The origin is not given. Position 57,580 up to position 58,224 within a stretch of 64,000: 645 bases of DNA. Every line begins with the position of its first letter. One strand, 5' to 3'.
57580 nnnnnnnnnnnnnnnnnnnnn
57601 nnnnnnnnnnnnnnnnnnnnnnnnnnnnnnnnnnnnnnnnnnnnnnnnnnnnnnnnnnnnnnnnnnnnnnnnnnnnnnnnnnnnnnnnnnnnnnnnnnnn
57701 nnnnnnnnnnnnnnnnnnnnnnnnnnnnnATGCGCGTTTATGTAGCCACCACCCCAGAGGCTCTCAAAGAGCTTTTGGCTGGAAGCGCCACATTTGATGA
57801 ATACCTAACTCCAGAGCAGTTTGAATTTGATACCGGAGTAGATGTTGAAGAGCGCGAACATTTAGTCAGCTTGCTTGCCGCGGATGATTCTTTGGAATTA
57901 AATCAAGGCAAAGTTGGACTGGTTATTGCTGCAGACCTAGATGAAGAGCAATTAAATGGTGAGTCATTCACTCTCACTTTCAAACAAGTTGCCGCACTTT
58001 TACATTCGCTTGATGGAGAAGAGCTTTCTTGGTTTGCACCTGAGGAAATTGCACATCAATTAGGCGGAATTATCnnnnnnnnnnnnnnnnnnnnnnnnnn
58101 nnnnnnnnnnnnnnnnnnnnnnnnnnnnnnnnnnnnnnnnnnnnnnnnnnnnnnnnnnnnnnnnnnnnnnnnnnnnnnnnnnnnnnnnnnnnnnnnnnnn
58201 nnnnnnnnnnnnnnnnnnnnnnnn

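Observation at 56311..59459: Overlap-coupled four-gene operon linking a CpaB-like SAF membrane protein, a pseudo-ATPase CpaE/MinD homolog and an acidic protein to the cytoplasmic PdtaS-type kinase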

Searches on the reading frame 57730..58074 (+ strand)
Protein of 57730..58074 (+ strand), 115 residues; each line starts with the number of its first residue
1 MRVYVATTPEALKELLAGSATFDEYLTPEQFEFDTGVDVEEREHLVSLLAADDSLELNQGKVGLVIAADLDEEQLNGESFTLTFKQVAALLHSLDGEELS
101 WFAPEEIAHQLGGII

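Call 3: search_protein_families(library=pfam, proteins=[window:57730-58074:+], max_evalue=1)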
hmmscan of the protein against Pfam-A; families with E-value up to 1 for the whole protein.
window:57730-58074:+ (115 aa): 1 family
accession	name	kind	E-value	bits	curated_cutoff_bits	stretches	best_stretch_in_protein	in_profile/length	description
PF21853.1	DUF6912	-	1.6e-08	35.3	27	1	1-76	1-84/160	Family of unknown function (DUF6912)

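Call 4: search_protein_families(library=ncbifam, proteins=[window:57730-58074:+], max_evalue=1)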
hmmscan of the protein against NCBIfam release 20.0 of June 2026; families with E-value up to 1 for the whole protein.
window:57730-58074:+ (115 aa): 1 family
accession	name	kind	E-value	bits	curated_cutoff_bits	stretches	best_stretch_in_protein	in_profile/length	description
NF033924.1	T3SS_LcrQ_reg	equivalog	0.0038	17.4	125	1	41-82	60-101/110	type III secretion system exported negative regulator LcrQ/YscM1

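Call 7: find_homologous_proteins(query=window:57730-58074:+, max_evalue=0.001)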
Query window:57730-58074:+ (115 aa): 90 proteins with E <= 0.001 among 140 candidates.
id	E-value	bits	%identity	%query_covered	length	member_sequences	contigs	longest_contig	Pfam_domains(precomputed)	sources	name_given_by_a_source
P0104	2.2e-62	226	93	100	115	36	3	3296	PF21853.2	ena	-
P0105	1.7e-61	223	91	100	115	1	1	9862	PF21853.2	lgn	-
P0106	5.7e-58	212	90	100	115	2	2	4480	PF21853.2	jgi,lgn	jgi:hypothetical protein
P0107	1.4e-56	207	83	99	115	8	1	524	PF21853.2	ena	-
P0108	2.0e-56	207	89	100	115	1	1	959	PF21853.2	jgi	jgi:hypothetical protein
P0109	3.2e-53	196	81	98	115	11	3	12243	PF21853.2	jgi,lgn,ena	jgi:hypothetical protein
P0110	4.1e-53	196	80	100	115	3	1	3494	PF21853.2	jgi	jgi:hypothetical protein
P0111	5.7e-53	195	80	98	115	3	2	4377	PF21853.2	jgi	jgi:hypothetical protein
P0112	7.4e-53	195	83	97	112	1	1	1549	PF21853.2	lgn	-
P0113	1.5e-52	194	77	100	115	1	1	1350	PF21853.2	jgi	jgi:hypothetical protein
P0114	5.1e-50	186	78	97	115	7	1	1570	PF21853.2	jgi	jgi:hypothetical protein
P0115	2.4e-49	184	77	98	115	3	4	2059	PF21853.2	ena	-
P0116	2.9e-49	184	80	97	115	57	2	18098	PF21853.2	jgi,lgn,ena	jgi:hypothetical protein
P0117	5.1e-49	183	75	98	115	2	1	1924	PF21853.2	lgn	-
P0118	6.1e-49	183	78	98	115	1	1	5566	PF21853.2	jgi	jgi:hypothetical protein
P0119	7.6e-49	182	75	100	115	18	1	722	PF21853.2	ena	-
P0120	8.1e-49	182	78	98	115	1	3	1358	PF21853.2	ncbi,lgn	-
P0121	1.0e-48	182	78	97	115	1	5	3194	PF21853.2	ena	-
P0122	1.1e-48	182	77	98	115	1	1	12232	PF21853.2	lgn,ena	-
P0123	1.2e-48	182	75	99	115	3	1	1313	PF21853.2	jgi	jgi:hypothetical protein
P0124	1.4e-48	181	76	100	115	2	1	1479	PF21853.2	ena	-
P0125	1.7e-48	181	78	97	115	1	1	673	PF21853.2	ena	-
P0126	2.5e-48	181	79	95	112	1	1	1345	PF21853.2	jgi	jgi:hypothetical protein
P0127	2.8e-48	180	76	97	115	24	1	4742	PF21853.2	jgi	jgi:hypothetical protein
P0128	3.6e-48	180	76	100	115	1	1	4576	PF21853.2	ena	-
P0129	7.5e-48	179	77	97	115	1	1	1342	PF21853.2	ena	-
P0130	2.7e-47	177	76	97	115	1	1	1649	PF21853.2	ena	-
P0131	5.1e-47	176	73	98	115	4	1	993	PF21853.2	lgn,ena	-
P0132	5.8e-47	176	77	97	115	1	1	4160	PF21853.2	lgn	-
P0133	8.4e-47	176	77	97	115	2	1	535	PF21853.2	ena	-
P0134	9.0e-47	176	76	97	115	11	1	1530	PF21853.2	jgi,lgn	jgi:hypothetical protein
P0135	2.5e-46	174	73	98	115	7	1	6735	PF21853.2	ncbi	-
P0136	3.6e-46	174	76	97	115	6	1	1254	PF21853.2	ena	-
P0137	6.6e-46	173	75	97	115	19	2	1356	PF21853.2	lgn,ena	-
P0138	1.2e-45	172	75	97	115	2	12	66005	PF21853.2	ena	-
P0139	1.6e-45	172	74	97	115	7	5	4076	PF21853.2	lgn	-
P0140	2.5e-45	171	72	98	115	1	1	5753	PF21853.2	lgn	-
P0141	8.3e-44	166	69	98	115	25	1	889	PF21853.2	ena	-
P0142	9.9e-44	166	71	97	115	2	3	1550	PF21853.2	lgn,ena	-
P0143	1.5e-43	165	72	97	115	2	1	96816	PF21853.2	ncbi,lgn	ncbi:MAG: hypothetical protein ACKOCL_01755 [Candidatus Nanopelagicaceae bacterium]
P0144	1.5e-43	165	71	97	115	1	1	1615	PF21853.2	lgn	-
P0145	1.6e-43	165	73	97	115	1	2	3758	PF21853.2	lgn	-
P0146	7.1e-43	163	70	97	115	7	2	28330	PF21853.2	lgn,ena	-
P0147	2.8e-42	161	70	98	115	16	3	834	PF21853.2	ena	-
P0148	6.9e-42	160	67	98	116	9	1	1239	PF21853.2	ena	-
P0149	1.6e-41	159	67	97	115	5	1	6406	PF21853.2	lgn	-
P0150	2.5e-41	158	67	98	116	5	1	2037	PF21853.2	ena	-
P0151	5.1e-41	157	66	100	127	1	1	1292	PF21853.2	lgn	-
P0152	6.6e-40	153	66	97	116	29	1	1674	PF21853.2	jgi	-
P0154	1.3e-39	153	69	98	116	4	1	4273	PF21853.2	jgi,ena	-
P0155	2.4e-39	152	69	97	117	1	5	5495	PF21853.2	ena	-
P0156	4.6e-39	151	66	98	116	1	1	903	PF21853.2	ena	-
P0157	7.0e-39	150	69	98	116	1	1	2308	PF21853.2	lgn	-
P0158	8.6e-39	150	68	100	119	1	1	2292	PF21853.2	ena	-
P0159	1.2e-38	149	68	97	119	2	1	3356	PF21853.2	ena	-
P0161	1.4e-38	149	65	97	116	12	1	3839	PF21853.2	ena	-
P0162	1.4e-38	149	66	100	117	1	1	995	PF21853.2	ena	-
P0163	6.3e-38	147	64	98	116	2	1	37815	PF21853.2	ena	-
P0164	9.9e-38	146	68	97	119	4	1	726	PF21853.2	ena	-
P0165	1.5e-37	146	64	97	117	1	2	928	PF21853.2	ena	-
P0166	2.1e-37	145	64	97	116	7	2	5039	PF21853.2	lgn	-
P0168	5.1e-37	144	65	93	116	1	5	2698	PF21853.2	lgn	-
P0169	8.4e-37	143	68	97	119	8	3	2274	PF21853.2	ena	-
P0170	1.4e-36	143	67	97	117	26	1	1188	PF21853.2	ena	-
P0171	4.8e-36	141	63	97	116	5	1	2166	PF21853.2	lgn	-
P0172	8.4e-36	140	60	98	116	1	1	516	PF21853.2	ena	-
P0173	9.4e-36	140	61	98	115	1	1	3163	PF21853.2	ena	-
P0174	4.8e-35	138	63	97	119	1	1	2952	PF21853.2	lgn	-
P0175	8.3e-35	137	65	97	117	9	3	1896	PF21853.2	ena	-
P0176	8.5e-35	137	63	98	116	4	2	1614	PF21853.2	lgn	-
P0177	1.5e-34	136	63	97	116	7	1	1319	PF21853.2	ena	-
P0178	2.4e-34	136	59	97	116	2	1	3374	PF21853.2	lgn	-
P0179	2.5e-34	136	63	100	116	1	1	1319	PF21853.2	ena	-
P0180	2.8e-34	135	64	97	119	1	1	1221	PF21853.2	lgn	-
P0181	4.1e-34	135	65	97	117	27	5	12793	PF21853.2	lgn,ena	-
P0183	1.7e-33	133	61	97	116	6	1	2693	PF21853.2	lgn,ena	-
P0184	5.4e-33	131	61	97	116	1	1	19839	PF21853.2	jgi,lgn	-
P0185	1.2e-32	130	62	97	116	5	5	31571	PF21853.2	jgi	jgi:hypothetical protein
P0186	3.5e-31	125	62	100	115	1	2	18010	PF21853.2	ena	-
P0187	8.9e-29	118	62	97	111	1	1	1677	PF21853.2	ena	-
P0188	1.9e-28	117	60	100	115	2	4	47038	PF21853.2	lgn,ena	-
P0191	3.5e-22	96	50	97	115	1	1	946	PF21853.2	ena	-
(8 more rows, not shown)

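Call 18: search_protein_representatives(alignment_id=A1)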
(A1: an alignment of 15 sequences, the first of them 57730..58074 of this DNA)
Query: 15 sequences, 116 profile positions. Proteins with E-value up to 0.001 (for the whole library): 38; up to 1e-10: 9; up to 1e-30: 2. The best 38 are listed.
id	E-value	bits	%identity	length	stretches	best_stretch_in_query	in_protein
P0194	2.6e-43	162.9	-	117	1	1-115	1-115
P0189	3.8e-33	130.2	-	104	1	34-115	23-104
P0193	4.9e-22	94.3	-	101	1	1-65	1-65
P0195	2.8e-15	72.6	-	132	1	1-115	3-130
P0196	4.3e-14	68.7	-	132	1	1-115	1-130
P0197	7.3e-14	68.0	-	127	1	1-115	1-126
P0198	7.3e-13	64.8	-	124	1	1-115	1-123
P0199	1.8e-11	60.3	-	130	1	1-115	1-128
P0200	2.0e-11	60.1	-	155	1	1-115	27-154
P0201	1.2e-10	57.6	-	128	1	1-115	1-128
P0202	1.2e-10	57.6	-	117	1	37-115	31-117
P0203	1.4e-10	57.4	-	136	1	1-51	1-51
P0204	2.3e-10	56.7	-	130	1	1-115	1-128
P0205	4.5e-10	55.8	-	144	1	1-115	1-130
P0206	5.0e-10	55.6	-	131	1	1-115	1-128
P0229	3.8e-04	36.6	-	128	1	2-109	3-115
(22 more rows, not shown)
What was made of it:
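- Tried and rejected: Nearly all looked acI-like, and the one recognised outgroup member, P0229, proved the key (call 18).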

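Call 22: predict_structure(alignment_id=A1)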
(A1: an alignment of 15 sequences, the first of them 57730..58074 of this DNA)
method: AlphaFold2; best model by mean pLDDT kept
length: 115 residues; sequences in the alignment: 15
mean_pLDDT: 90.3   pTM: 0.84
mean pLDDT of the five models: 90.3, 89.6, 89.2, 88.6, 88.6
residues with pLDDT >= 90: 83; 70-90: 29; 50-70: 3; < 50: 0
segments of 3 or more residues with pLDDT < 50: none
pLDDT, mean of each block of 10 residues (from residue 1): 94 92 93 89 95 93 94 86 93 89 85 70
secondary structure, 60 per line:
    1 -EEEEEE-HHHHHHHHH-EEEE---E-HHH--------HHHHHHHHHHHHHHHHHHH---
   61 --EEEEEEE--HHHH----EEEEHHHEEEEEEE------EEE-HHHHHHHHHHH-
elements in order: E2-7 H9-17 E19-22 H39-57 E63-69 H72-75 E80-83 E87-93 E100-102 H104-114
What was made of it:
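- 57730..58077 (+): Shortened DUF6912 protein, strongly acidic (115 aa). AF2 pLDDT 90.3 (call 22).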

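Call 26: fold_search(model_id=the predicted structure, library=pdb)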
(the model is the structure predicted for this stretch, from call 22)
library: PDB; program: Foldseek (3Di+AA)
matches with E <= 10: 214; with E <= 0.001: 0
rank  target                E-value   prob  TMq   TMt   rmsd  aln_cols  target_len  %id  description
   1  1s5b_A                3.2e-01  0.38  0.42  0.26   7.3       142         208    7  Cholera holotoxin with an A-subunit Y30S mutation Form 3 (released 2004-04-06)
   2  2fck                  6.3e-01  0.16  0.32  0.23  14.5       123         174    9  Structure of a putative ribosomal-protein-serine acetyltransferase from Vibrio cholerae. (released 2006-02-28)
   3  3fnc_A                6.3e-01  0.13  0.27  0.21  13.9       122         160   10  Crystal structure of a putative acetyltransferase from Listeria innocua (released 2009-01-27)
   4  9it0_A                7.2e-01  0.11  0.27  0.05  13.4       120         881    7  Liganded-state E.coli PatZ (released 2025-06-04)
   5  2sbl_A                7.6e-01  0.08  0.26  0.06  11.5       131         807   14  THE THREE-DIMENSIONAL STRUCTURE OF AN ARACHIDONIC ACID 15-LIPOXYGENASE (released 1995-02-27)
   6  7soj_B                1.0e+00  0.08  0.26  0.06  11.0       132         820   17  Structure of V750A Soybean Lipoxygenase at 277K (released 2022-11-02)
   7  2i6t_A                1.1e+00  0.04  0.16  0.09  13.9        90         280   17  Orthorhombic Structure of the LDH domain of Human Ubiquitin-conjugating Enzyme E2-like Isoform A (released 2006-10-24)
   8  6g49                  1.2e+00  0.04  0.20  0.10  14.2       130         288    8  Crystal structure of the periplasmic domain of TgpA from Pseudomonas aeruginosa (released 2019-04-10)
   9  5nv3_I                1.2e+00  0.02  0.17  0.16  19.3       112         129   11  Structure of Rubisco from Rhodobacter sphaeroides in complex with CABP (released 2017-07-26)
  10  9bui_K                1.3e+00  0.04  0.23  0.14  12.2       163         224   11  M1A Midnolin-Proteasome (with Ubl) (released 2025-06-11)
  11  6k12_E                1.3e+00  0.02  0.14  0.07  15.5        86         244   16  Babesia microti lactate dehydrogenase apo form (BmLDH) (released 2019-10-16)
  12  5xun_B                1.4e+00  0.07  0.18  0.13  11.3        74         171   12  Crystal structure of Y145F mutant of KacT (released 2017-07-19)
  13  8adn_G                1.4e+00  0.06  0.18  0.10  11.6        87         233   15  Vairimorpha necatrix 20S proteasome from spores (released 2022-11-23)
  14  9isq_A                1.6e+00  0.06  0.25  0.04  13.9       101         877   11  Apo-state E.coli PatZ (released 2025-06-04)
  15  6bag_A                1.6e+00  0.02  0.14  0.07  15.2       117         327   13  Lactate Dehydrogenase in complex with inhibitor (R)-5-((2-chlorophenyl)thio)-6'-((4-fluorophenyl)amino)-4-hydroxy-2-(t (released 2018-10-17)
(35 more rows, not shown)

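Call 27: find_related_loci(query=A4, collection=genome_contigs, flank=10000)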
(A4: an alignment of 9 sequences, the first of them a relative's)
Query A4 (130 aa) in genome_contigs; peptide patterns used: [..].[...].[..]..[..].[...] (x = any residue, [..] = any of these).
600 stretches matched a pattern (row limit reached: there are more); 195 encode a relative of the query (tblastn E <= 1e-3); the best 80 are kept; 80 distinct loci.
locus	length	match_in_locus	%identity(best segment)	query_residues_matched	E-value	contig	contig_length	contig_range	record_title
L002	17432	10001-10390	97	1-130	9e-84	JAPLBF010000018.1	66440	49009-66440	MAG: Actinomycetota bacterium isolate LacPavin_0818_WC50_MAG_47_11 LacPavin_0818_WC50_scaffold_225996, whole genome shot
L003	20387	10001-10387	89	1-129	8e-76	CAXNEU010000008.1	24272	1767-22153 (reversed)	MAG: Candidatus Planktophila sp. isolate MsH-30jul19-15 genome assembly, contig: MsH-30jul19-C3963, whole genome shotgun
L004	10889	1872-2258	88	1-129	2e-74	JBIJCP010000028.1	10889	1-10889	MAG: Candidatus Planktophila sp. isolate ME2006-08-18D6_3300036398_group2_bin165 Rohwer_bin279_scaffold_6211_c1, whole g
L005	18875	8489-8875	83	1-129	1e-73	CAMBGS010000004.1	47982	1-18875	MAG: Bifidobacterium breve isolate MiH-22jul19-253 genome assembly, contig: MiH-22jul19-C1155, whole genome shotgun sequ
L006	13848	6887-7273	83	1-129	2e-72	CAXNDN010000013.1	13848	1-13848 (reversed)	MAG: Candidatus Planktophila sp. isolate MsH-01oct19-153 genome assembly, contig: MsH-01oct19-C9205, whole genome shotgu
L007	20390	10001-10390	81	1-130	1e-71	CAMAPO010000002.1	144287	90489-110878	MAG: Bifidobacterium breve isolate MaE-09apr19-309 genome assembly, contig: MaE-09apr19-C26, whole genome shotgun sequen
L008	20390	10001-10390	78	1-130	1e-68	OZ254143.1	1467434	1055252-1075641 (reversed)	Candidatus Nanopelagicaceae bacterium isolate PaE-42 genome assembly, chromosome: PaE-42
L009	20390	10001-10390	78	1-130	2e-68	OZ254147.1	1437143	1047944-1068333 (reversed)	Candidatus Nanopelagicaceae bacterium isolate GksH-29 genome assembly, chromosome: GksH-29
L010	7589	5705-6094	78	1-130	8e-68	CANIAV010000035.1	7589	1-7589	MAG: Actinobacteria bacterium isolate RE-9nov16-413 genome assembly, contig: RE-9nov16-C26811, whole genome shotgun sequ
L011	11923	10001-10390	75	1-130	1e-67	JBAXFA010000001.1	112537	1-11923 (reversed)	MAG: Actinomycetota bacterium isolate ELA259 MAG259_1, whole genome shotgun sequence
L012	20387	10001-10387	78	1-129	4e-67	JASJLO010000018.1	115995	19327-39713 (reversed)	MAG: Candidatus Planktophila sp. isolate ChBW.bin.132 ChBW_k141_28190, whole genome shotgun sequence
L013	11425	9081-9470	76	1-130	5e-65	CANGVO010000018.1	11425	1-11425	MAG: Actinobacteria bacterium isolate RE-14apr17-295 genome assembly, contig: RE-14apr17-C8272, whole genome shotgun seq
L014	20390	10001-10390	72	1-130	2e-64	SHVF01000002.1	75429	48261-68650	MAG: Candidatus Planktophila sp. isolate Baikal-deep-G29 BACOMB-C1111, whole genome shotgun sequence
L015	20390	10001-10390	72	1-130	8e-64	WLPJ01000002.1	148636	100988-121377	MAG: Actinomycetota bacterium isolate UFOp-RH-23may17-926 RH-23may17-926-c2, whole genome shotgun sequence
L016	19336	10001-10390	72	1-130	2e-63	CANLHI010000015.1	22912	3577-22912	MAG: Actinobacteria bacterium isolate ZE-13oct10-59 genome assembly, contig: ZE-13oct10-C1117, whole genome shotgun sequ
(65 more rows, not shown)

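Call 36: search_protein_families(library=pfam, proteins=[P0229], max_evalue=1)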
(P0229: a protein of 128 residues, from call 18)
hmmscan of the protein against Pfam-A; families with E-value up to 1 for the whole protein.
P0229 (128 aa): 1 family
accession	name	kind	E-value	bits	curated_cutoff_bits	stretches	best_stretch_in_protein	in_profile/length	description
PF21853.1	DUF6912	-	1.8e-18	67.7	27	2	2-98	1-111/160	Family of unknown function (DUF6912)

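Call 47: search_dna_similar(query=P0229, collection=plasmids, mode=protein, max_evalue=1, max_rows=30)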
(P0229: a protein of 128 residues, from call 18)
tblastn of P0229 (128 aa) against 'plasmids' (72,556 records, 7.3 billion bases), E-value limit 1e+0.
No match.

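Call 52: find_encoding_contigs(protein=P0229, flank=10000, max_places=6)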
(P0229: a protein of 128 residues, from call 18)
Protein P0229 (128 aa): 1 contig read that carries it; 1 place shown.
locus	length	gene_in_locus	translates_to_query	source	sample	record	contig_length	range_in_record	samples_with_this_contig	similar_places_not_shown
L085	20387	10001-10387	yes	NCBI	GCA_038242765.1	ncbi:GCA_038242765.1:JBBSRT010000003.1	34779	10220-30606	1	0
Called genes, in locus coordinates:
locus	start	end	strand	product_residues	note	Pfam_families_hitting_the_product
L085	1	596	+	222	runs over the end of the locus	PF00072:Response_reg, PF00196:GerE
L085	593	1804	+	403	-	PF06224:AlkZ-like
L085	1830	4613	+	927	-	PF07517:SecA_DEAD, PF00270:DEAD (faint), PF01043:SecA_PP_bind, PF21090:P-loop_SecA, PF07516:SecA_SW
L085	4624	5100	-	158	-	PF20060:DUF6459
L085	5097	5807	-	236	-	-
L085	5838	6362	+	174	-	-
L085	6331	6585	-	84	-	PF12728:HTH_17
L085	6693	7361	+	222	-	-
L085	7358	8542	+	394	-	PF10609:ParA (faint)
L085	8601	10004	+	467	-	PF03007:WS_DGAT_cat, PF06974:WS_DGAT_C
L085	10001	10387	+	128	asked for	PF21853:DUF6912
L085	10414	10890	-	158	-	PF10698:DUF2505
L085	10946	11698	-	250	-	PF04012:PspA_IM30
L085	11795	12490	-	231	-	PF02308:MgtC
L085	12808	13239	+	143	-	PF00582:Usp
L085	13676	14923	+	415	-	PF00437:T2SSE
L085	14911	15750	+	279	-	PF00482:T2SSF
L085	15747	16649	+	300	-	PF00482:T2SSF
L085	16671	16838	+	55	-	-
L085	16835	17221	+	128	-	PF07811:TadE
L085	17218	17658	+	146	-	-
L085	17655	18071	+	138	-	PF13400:Tad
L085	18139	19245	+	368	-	PF03462:PCRF, PF00472:RF-1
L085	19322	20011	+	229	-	PF00005:ABC_tran, PF02463:SMC_N (weak), PF13304:AAA_21 (faint)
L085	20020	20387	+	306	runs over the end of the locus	PF18075:FtsX_ECD, PF02687:FtsX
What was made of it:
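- The short form is not specific to pdtaS linkage: L085 DUF6912 is also short (128 aa) but follows DGAT (calls 36, 52).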

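Call 53: list_cluster_members(proteins=[P0229])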
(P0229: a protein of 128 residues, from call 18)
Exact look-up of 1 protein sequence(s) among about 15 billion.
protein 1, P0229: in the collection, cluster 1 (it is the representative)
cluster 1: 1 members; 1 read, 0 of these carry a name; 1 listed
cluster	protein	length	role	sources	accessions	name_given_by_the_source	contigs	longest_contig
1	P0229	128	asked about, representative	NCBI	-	-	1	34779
